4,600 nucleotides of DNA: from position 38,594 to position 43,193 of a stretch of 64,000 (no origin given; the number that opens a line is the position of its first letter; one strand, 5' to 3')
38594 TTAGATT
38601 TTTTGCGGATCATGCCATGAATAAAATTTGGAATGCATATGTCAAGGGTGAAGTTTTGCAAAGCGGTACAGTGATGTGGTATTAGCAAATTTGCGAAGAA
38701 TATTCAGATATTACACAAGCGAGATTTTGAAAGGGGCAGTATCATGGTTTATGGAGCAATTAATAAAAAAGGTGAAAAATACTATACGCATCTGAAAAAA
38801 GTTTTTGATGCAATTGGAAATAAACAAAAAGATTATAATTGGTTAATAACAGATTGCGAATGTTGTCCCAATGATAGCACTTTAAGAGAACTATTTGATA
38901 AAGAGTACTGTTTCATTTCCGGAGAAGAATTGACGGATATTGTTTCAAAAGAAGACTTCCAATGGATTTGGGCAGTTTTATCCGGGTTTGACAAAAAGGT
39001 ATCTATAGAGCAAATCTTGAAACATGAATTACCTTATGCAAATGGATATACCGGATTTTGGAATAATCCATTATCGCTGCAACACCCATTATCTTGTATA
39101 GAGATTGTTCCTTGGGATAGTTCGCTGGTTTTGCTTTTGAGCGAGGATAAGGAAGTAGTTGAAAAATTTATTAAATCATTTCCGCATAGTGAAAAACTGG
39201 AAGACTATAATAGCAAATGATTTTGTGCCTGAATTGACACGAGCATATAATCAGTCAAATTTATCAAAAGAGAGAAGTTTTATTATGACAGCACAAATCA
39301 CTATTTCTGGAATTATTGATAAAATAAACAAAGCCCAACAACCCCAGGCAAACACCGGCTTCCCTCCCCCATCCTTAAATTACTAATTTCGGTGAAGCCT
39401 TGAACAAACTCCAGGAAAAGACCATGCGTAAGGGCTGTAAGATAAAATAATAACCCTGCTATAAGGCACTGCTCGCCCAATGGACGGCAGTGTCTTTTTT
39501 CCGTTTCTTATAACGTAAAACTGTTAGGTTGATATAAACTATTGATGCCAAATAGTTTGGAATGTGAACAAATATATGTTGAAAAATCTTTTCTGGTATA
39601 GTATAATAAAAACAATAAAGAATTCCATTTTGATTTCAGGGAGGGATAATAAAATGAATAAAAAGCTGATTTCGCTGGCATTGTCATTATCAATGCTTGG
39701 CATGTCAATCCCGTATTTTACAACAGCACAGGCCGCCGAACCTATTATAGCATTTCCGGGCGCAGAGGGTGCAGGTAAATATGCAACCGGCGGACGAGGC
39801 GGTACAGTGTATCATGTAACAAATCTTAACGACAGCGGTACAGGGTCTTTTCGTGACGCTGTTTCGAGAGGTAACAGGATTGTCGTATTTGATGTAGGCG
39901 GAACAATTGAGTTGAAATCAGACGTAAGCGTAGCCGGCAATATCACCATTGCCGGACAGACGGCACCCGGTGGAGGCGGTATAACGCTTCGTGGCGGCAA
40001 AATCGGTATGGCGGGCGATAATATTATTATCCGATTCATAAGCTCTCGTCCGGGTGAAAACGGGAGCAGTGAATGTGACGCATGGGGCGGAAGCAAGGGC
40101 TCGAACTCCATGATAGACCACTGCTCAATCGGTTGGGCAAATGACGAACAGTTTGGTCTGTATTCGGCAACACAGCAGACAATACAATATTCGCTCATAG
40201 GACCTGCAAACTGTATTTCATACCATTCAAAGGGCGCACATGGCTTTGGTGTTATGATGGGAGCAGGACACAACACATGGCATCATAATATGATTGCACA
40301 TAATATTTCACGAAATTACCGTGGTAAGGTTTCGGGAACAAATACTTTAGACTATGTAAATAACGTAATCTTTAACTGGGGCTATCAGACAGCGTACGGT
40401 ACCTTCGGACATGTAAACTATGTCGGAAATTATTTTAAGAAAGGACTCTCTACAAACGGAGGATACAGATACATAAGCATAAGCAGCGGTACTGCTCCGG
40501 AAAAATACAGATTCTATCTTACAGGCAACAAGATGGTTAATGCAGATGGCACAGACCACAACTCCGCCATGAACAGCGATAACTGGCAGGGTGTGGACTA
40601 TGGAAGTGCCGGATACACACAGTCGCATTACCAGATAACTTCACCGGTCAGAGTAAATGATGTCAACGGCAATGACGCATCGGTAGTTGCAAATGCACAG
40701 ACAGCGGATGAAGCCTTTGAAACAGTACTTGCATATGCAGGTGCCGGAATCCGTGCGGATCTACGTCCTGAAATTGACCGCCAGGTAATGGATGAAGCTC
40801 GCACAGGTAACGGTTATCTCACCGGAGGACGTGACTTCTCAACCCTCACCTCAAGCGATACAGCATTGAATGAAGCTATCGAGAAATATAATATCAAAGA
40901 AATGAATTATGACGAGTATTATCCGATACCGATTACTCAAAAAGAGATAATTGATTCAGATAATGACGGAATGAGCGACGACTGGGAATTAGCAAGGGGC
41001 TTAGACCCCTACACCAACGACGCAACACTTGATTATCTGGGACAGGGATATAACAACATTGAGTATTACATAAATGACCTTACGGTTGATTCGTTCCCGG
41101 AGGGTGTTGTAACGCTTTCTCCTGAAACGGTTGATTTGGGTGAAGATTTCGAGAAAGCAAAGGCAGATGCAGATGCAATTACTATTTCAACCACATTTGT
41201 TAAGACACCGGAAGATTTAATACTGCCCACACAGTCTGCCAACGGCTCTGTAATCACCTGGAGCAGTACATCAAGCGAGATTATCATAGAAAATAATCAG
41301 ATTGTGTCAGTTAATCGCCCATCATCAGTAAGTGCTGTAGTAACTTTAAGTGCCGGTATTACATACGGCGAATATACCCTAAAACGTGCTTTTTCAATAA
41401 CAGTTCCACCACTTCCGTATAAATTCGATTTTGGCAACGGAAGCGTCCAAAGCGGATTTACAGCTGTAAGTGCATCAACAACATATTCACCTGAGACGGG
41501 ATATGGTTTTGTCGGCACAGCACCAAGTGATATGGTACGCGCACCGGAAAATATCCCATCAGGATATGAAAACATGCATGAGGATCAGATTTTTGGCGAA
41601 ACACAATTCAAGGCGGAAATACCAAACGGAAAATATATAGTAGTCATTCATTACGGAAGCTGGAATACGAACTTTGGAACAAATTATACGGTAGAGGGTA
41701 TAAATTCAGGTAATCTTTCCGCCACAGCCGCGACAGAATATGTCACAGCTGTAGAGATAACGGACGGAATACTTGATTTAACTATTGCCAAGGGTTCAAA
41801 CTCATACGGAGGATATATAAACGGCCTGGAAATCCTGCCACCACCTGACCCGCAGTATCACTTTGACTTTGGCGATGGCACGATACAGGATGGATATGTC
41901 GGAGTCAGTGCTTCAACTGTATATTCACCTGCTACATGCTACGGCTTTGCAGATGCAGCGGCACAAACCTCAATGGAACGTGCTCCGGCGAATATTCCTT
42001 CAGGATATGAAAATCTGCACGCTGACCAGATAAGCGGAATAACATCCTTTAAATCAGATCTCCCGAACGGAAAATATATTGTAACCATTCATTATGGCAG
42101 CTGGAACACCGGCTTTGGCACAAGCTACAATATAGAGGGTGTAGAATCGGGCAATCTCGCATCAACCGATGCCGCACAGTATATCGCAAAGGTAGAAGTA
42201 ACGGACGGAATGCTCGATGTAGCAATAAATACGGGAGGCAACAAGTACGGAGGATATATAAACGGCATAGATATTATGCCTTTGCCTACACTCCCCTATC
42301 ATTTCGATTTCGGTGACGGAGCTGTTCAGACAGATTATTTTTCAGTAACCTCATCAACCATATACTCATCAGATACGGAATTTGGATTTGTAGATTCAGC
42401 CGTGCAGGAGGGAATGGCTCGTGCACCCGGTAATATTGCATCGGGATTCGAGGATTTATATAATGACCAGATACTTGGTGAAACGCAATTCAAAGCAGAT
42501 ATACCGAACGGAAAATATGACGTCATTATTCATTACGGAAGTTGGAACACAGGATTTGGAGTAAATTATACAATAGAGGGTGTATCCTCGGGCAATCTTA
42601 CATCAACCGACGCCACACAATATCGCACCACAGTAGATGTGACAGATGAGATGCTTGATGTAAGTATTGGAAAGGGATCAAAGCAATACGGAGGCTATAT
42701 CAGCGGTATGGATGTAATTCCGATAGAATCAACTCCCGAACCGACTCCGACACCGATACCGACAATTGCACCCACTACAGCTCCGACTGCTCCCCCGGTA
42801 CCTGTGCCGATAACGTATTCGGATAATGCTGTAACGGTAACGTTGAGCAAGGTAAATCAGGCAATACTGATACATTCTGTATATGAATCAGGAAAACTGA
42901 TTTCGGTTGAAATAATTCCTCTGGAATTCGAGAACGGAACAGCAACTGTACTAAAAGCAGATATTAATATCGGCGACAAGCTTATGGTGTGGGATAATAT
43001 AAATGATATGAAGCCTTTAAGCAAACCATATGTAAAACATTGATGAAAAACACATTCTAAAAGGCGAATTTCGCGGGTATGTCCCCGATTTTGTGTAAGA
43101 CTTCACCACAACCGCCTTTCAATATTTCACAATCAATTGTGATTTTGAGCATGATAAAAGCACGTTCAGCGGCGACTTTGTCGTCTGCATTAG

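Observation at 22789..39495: Four dispersed direct repeats built from the cotJC 3' end and its terminator, bracketing a 16-kb island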

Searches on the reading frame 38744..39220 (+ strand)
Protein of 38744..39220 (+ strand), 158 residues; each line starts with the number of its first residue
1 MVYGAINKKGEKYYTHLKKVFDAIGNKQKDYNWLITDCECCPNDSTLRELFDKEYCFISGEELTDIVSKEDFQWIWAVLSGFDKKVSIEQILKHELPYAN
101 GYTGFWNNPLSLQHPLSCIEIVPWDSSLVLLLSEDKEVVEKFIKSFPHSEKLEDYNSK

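Call 8: search_protein_families(library=pfam, proteins=[window:38744-39220:+], max_evalue=0.01)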
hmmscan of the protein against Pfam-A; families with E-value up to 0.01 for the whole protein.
window:38744-39220:+ (158 aa): 1 family
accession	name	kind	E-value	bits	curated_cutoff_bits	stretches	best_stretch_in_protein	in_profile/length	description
PF10903.13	DUF2691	-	3.1e-06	27.6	25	1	12-94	11-93/152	Protein of unknown function (DUF2691)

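Call 52: search_protein_families(library=phrogs, proteins=[window:38744-39220:+], max_evalue=0.01)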
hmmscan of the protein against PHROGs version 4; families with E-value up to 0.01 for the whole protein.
window:38744-39220:+ (158 aa): 0 families

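Call 53: search_protein_families(library=ncbifam, proteins=[window:38744-39220:+], max_evalue=0.01)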
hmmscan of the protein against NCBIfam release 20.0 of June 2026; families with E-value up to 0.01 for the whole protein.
window:38744-39220:+ (158 aa): 0 families

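Call 54: find_homologous_proteins(query=window:38744-39220:+, max_evalue=0.00001)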
Query window:38744-39220:+ (158 aa): 852 proteins with E <= 0.00001 among 870 candidates; the best 120 are listed.
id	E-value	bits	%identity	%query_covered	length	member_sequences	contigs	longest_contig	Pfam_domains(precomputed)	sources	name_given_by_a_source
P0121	1.6e-104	365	100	100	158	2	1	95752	PF10903.15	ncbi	-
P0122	7.9e-76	272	71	100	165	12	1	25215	PF10903.15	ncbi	-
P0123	2.1e-75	270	71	98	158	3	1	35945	PF10903.15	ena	-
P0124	2.9e-75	270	70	100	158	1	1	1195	PF10903.15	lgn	-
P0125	2.6e-74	267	72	98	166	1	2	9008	PF10903.15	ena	-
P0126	4.3e-74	266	72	98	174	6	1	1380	PF10903.15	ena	-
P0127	5.9e-74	265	72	100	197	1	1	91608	PF10903.15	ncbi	-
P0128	1.9e-73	264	69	100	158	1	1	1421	PF10903.15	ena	-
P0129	4.1e-73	263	70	100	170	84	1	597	PF10903.15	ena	-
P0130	1.1e-72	261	69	100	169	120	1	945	PF10903.15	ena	-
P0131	3.7e-72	260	72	100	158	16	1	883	PF10903.15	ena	-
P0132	8.4e-71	255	68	100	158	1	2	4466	PF10903.15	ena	-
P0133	1.3e-70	255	67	98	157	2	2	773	PF10903.15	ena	-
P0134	1.4e-70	255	70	98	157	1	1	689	PF10903.15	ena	-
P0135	4.3e-70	253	68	100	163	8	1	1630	PF10903.15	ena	-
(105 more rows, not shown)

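Call 55: find_encoding_contigs(protein=P0121, flank=10000, max_places=5)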
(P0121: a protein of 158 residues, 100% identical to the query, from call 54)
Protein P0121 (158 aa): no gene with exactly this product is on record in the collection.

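Call 56: find_encoding_contigs(protein=P0122, flank=10000, max_places=4)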
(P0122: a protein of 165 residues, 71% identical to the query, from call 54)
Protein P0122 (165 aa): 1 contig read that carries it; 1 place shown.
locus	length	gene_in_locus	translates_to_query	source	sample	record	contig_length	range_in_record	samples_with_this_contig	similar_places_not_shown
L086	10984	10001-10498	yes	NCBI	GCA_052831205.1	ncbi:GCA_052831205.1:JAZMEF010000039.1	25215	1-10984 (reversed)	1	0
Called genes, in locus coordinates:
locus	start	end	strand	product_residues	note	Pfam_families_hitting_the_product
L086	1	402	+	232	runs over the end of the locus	PF00215:OMPdecase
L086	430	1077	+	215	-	PF00156:Pribosyltran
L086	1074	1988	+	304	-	PF02729:OTCace_N, PF00185:OTCace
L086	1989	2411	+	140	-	PF01948:PyrI, PF02748:PyrI_C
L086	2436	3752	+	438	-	PF00696:AA_kinase, PF13840:ACT_7 (weak), PF22468:ACT_9, PF01842:ACT (weak)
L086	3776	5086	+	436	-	PF00278:Orn_DAP_Arg_deC, PF02784:Orn_Arg_deC_N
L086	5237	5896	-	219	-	PF02390:Methyltransf_4, PF13847:Methyltransf_31, PF08242:Methyltransf_12 (weak), PF13649:Methyltransf_25 (weak)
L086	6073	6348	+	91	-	PF06961:DUF1294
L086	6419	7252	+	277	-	PF00149:Metallophos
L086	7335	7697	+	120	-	PF06271:RDD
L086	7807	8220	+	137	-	-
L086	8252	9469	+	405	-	-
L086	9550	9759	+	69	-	-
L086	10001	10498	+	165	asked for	PF10903:DUF2691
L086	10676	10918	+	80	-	PF02604:PhdYeFM_antitox (weak)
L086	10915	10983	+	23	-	?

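Call 57: find_encoding_contigs(protein=P0127, flank=10000, max_places=4)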
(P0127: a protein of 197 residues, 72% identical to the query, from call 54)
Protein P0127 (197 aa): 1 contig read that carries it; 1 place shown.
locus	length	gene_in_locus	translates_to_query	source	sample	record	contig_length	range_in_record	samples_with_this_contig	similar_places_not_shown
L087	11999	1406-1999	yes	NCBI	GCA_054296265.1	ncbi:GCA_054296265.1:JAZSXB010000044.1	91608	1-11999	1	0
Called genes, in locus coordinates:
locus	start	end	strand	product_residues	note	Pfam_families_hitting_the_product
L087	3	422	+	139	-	?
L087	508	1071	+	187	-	-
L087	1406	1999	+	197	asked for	PF10903:DUF2691 (weak)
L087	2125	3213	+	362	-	PF00251:Glyco_hydro_32N, PF04616:Glyco_hydro_43 (faint)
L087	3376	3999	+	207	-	PF00657:Lipase_GDSL, PF13472:Lipase_GDSL_2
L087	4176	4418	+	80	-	PF02604:PhdYeFM_antitox (weak)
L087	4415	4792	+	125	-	PF02661:Fic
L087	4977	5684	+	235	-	PF03372:Exo_endo_phos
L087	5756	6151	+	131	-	PF00383:dCMP_cyt_deam_1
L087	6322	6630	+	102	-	PF10694:DUF2500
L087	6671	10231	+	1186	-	PF00580:UvrD-helicase, PF01443:Viral_helicase1 (faint), PF13087:AAA_12 (faint), PF13245:AAA_19, PF13361:UvrD_C, PF13538:UvrD_C_2 (weak), PF12705:PDDEXK_1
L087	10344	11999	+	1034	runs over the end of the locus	PF13472:Lipase_GDSL_2 (faint)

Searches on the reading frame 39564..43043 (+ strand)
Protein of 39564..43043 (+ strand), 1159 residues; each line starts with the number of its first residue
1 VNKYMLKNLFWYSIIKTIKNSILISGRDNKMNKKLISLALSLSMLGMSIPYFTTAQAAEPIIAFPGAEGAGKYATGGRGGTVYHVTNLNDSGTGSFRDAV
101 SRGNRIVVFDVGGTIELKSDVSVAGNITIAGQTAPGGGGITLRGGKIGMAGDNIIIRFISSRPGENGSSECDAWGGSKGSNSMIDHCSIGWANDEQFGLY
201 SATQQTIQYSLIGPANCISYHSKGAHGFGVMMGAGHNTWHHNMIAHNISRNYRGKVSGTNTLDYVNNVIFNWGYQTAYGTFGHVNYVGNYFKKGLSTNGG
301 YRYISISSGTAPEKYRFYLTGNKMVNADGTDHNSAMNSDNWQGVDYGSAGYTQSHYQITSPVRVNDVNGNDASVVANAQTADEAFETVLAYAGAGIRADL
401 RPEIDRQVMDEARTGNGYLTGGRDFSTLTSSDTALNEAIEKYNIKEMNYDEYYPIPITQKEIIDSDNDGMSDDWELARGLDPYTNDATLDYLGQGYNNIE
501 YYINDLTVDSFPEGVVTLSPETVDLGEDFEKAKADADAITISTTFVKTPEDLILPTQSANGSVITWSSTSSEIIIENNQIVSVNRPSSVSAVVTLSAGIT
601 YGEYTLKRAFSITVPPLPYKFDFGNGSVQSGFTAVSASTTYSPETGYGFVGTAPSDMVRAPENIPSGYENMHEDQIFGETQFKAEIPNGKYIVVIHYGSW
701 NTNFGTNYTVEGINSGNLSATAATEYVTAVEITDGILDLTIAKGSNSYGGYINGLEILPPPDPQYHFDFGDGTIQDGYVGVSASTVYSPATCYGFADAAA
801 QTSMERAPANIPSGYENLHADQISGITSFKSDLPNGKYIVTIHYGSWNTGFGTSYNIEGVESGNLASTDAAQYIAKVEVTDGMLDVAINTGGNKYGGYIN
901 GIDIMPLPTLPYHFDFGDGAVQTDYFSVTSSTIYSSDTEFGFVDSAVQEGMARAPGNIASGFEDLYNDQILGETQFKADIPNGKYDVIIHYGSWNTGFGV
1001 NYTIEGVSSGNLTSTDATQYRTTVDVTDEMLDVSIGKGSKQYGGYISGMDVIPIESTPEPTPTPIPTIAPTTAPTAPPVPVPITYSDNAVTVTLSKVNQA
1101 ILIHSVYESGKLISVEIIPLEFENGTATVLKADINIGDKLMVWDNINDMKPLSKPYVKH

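Call 8: search_protein_families(library=pfam, proteins=[window:39564-43043:+], max_evalue=0.01)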
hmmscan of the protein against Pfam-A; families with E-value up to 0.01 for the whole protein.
window:39564-43043:+ (1159 aa): 3 families
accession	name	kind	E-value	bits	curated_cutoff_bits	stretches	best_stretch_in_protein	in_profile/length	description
PF21254.3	AGA-YXIM_GBD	-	8.1e-33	113.7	27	3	765-893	1-126/138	Beta-agarase/YXIM esterase-like, galactose-binding domain-like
PF20578.4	aBig_2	-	3.5e-11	43.2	27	1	548-615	21-87/89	Atrophied bacterial Ig domain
PF18884.5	TSP3_bac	-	0.0015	18.7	25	1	464-479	1-16/22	Bacterial TSP3 repeat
